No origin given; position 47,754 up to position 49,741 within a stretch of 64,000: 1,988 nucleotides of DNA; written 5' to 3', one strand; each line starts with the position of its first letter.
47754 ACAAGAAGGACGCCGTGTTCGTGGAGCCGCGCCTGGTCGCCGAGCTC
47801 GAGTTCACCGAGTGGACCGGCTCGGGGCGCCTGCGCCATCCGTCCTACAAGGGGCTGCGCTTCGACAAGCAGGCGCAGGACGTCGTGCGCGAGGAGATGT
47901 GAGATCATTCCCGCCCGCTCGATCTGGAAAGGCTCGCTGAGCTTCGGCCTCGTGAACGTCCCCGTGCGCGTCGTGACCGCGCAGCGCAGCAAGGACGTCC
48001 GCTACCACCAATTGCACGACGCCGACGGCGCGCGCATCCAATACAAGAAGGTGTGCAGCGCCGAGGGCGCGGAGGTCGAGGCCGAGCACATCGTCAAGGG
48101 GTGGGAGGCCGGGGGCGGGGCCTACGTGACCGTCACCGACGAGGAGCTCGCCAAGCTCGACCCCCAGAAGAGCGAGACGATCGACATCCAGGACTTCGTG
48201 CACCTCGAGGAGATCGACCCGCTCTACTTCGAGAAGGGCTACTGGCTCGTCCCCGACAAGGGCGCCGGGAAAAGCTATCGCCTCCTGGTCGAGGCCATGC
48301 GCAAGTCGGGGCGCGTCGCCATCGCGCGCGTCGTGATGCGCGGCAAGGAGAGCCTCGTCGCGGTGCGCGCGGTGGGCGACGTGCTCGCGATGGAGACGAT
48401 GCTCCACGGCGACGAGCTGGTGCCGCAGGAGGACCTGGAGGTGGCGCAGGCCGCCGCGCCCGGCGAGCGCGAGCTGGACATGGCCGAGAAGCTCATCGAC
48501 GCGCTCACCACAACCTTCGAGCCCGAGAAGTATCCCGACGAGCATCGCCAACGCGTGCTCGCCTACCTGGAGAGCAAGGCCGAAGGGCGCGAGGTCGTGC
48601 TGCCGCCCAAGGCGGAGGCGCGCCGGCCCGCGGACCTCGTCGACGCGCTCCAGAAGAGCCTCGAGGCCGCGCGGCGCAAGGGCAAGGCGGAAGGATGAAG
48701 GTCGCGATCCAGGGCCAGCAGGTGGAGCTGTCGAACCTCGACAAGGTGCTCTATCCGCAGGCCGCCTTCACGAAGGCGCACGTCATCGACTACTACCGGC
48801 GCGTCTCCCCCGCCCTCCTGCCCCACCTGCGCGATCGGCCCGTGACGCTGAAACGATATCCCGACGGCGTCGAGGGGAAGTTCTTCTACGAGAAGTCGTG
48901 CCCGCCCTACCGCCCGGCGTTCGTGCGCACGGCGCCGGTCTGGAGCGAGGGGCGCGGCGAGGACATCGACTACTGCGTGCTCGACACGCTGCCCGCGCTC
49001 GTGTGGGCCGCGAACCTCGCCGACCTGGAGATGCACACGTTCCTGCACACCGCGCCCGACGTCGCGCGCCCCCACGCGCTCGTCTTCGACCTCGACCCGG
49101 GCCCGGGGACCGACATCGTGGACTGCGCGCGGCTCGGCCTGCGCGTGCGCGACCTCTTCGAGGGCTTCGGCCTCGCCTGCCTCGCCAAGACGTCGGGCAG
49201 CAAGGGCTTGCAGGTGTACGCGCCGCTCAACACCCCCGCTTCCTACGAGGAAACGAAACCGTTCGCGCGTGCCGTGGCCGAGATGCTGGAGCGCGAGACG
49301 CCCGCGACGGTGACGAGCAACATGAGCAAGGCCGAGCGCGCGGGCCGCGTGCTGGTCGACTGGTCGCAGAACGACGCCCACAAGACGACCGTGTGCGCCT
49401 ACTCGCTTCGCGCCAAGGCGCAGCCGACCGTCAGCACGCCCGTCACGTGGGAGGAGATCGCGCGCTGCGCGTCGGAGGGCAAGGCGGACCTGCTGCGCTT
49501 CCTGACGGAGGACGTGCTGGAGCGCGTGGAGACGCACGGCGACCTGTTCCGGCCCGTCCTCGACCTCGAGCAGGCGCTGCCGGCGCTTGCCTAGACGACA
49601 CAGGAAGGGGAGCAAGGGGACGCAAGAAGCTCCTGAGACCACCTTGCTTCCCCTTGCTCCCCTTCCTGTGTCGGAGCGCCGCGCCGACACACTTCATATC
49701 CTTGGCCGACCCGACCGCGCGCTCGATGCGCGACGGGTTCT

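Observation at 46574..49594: Three-gene split NHEJ module (LigD ligase, Ku, LigD PolDom), with the Ku start codon missing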

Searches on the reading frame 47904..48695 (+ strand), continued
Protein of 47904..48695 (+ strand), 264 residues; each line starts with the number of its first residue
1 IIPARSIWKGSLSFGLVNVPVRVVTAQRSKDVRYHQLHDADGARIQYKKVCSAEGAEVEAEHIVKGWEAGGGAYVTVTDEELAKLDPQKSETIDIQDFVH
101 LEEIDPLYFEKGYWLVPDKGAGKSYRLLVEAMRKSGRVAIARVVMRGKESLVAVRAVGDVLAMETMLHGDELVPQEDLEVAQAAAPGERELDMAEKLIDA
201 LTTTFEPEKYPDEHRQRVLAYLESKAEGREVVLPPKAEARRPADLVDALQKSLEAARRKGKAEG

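Call 58: search_solved_structures(query=window:47907-48695:+, show_alignments=2)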
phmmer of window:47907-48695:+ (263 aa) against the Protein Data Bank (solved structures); distinct sequences matched with E-value up to 0.001: 3.
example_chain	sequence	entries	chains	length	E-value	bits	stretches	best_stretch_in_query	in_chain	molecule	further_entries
9vnq_A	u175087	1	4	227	1.2e-49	172.4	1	5-226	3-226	Non-homologous end joining protein Ku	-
9i91_A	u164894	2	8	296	9.9e-49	169.4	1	2-261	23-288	Non-homologous end joining protein Ku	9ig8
8v53_A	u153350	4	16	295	4e-48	167.5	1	4-261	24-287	Non-homologous end joining protein Ku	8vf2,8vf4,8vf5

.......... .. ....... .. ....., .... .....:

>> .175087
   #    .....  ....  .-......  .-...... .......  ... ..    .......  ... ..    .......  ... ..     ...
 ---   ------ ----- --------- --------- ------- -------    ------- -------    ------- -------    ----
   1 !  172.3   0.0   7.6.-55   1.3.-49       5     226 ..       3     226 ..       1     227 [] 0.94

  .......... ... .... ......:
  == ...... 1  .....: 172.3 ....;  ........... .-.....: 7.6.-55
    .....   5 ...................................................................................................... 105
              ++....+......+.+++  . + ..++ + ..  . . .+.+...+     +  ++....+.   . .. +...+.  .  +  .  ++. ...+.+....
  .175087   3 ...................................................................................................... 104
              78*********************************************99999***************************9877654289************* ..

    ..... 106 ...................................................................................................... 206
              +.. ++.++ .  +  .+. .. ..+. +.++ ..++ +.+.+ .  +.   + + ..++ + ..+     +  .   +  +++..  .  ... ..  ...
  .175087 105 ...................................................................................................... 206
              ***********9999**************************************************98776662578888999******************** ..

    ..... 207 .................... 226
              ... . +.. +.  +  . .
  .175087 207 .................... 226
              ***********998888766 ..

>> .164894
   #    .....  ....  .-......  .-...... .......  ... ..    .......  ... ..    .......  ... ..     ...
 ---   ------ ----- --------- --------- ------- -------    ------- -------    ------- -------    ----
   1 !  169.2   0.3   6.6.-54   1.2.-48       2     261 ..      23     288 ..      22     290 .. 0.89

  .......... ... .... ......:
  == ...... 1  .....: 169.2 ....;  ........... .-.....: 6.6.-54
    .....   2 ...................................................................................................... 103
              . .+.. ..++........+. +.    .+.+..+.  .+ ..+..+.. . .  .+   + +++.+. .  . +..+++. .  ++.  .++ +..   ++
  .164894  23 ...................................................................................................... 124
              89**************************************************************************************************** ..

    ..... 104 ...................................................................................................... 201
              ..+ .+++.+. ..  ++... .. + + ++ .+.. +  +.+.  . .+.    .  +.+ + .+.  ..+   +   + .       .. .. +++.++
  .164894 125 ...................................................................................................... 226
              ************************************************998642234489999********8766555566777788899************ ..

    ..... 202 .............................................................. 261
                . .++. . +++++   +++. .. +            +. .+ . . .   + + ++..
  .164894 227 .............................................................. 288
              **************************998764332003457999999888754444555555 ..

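Call 69: list_cluster_members(proteins=[P0001, P0122, P0053, P0126])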
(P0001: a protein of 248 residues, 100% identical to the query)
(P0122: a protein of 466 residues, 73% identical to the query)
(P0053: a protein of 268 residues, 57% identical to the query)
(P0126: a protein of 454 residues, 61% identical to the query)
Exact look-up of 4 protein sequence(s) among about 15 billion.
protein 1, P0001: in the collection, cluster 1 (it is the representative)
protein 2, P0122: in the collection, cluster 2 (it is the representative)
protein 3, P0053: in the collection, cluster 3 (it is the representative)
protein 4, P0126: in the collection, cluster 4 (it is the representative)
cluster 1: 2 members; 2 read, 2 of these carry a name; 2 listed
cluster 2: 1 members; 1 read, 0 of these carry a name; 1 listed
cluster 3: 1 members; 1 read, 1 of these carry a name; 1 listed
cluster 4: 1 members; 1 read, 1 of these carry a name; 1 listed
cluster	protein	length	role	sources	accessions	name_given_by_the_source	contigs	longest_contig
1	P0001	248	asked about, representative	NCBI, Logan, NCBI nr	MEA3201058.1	MAG: end-binding protein Ku [Thermoplasmata archaeon] | end-binding protein Ku [Thermoplasmata archaeon]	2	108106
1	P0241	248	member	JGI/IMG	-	DNA end-binding protein Ku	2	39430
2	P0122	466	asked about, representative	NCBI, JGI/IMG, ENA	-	-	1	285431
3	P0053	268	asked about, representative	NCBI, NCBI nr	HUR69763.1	MAG TPA: Ku protein [Candidatus Thermoplasmatota archaeon] | Ku protein [Candidatus Thermoplasmatota archaeon]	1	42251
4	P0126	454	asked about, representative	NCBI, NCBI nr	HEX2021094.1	MAG TPA: non-homologous end-joining DNA ligase [Candidatus Thermoplasmatota archaeon] | non-homologous end-joining DNA ligase [Candidatus Thermoplasmatota archaeon]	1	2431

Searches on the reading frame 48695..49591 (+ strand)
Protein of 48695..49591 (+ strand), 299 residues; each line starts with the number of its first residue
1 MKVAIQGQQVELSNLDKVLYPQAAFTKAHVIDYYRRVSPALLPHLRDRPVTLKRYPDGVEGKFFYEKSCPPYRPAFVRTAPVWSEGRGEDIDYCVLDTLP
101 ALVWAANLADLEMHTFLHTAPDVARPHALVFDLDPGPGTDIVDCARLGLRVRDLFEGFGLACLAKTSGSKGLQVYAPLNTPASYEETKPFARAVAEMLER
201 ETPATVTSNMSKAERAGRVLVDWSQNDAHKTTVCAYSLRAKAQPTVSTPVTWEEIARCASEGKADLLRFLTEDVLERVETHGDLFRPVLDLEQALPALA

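Call 4: search_protein_families(library=pfam, proteins=[window:48695-49591:+])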
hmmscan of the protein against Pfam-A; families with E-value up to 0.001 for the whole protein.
window:48695-49591:+ (299 aa): 1 family
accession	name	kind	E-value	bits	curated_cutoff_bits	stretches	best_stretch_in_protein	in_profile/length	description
PF21686.3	LigD_Prim-Pol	-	5.4e-86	288.7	27.4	1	26-285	1-254/254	LigD, primase-polymerase domain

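Call 6: search_protein_families(library=ncbifam, proteins=[window:48695-49591:+])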
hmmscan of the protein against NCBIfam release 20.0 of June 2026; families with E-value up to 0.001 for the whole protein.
window:48695-49591:+ (299 aa): 5 families
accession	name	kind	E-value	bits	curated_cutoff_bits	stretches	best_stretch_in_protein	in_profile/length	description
NF007210.0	PRK09632.1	equivalog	4.2e-87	293.2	989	1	3-288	8-291/781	ATP-dependent DNA ligase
TIGR02778.1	ligD_pol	equivalog_domain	4.3e-81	272.2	214.7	1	10-256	1-244/245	non-homologous end-joining DNA ligase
TIGR02776.1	NHEJ_ligase_prk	equivalog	4.5e-78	263.5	373.2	1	8-285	315-582/587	DNA ligase D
NF007211.0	PRK09633.1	equivalog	6.8e-64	216.3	774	1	8-290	321-592/610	DNA ligase D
NF004628.0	PRK05972.1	subfamily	4.7e-62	210.3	895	1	7-261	579-829/870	ATP-dependent DNA ligase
